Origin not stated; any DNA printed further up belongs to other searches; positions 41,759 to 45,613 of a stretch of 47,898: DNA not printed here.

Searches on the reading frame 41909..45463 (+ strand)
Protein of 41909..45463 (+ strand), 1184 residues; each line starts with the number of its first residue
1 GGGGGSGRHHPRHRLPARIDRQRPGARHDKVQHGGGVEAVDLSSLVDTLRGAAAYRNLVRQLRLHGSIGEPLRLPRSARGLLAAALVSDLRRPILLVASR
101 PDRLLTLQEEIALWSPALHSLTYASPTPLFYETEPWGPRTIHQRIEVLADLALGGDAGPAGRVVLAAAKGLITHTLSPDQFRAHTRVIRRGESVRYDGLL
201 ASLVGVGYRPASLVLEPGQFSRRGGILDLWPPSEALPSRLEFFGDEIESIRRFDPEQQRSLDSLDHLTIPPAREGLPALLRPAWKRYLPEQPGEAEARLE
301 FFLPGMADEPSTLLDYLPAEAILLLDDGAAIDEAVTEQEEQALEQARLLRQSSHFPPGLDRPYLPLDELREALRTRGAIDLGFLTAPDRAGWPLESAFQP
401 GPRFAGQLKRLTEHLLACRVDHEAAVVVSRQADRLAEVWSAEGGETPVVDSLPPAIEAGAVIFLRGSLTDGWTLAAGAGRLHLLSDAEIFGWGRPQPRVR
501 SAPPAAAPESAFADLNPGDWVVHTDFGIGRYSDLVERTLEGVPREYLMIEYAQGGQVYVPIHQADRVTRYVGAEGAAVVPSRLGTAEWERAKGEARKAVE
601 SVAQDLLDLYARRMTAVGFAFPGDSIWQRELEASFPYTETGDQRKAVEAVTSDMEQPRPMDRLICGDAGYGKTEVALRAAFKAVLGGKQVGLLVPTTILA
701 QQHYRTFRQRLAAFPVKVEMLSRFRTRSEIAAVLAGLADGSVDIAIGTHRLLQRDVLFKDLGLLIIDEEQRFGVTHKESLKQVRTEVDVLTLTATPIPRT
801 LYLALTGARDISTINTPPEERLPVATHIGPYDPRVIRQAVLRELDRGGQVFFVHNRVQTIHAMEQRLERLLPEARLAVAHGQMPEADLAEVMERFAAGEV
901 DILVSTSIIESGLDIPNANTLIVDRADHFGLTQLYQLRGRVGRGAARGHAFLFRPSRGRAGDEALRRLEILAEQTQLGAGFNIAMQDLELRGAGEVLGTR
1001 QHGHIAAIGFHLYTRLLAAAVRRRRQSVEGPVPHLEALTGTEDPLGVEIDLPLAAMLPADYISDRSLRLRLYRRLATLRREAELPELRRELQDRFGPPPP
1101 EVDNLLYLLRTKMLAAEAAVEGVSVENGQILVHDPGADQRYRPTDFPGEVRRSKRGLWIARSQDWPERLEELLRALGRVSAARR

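Call 45: search_protein_families(library=pfam, proteins=[window:41909-45463:+], max_evalue=0.00001)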
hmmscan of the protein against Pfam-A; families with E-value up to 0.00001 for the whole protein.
window:41909-45463:+ (1184 aa): 7 families
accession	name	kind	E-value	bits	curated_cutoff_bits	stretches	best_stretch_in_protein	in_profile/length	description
PF00270.35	DEAD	-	1.3e-23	84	26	1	642-800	3-163/167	DEAD/DEAH box helicase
PF17757.6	UvrB_inter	-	2.6e-22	79.2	22.9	1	188-274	3-90/91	UvrB interaction domain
PF03461.20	TRCF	-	4.2e-22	78.7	25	1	1051-1132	1-82/95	TRCF domain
PF00271.37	Helicase_C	-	3.7e-19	69.4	23.5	1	841-943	10-108/110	Helicase conserved C-terminal domain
PF02559.22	CarD_TRCF_RID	-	1.1e-17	64.2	23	1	515-571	1-57/57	CarD-like/TRCF RID domain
PF04851.21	ResIII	-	6.7e-07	29.8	22.5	1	642-796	7-162/164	Type III restriction enzyme, res subunit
PF22590.2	Cas3-like_C_2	-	1.7e-06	28.7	27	1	847-943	2-103/106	CRISPR-associated nuclease/helicase Cas3, C-terminal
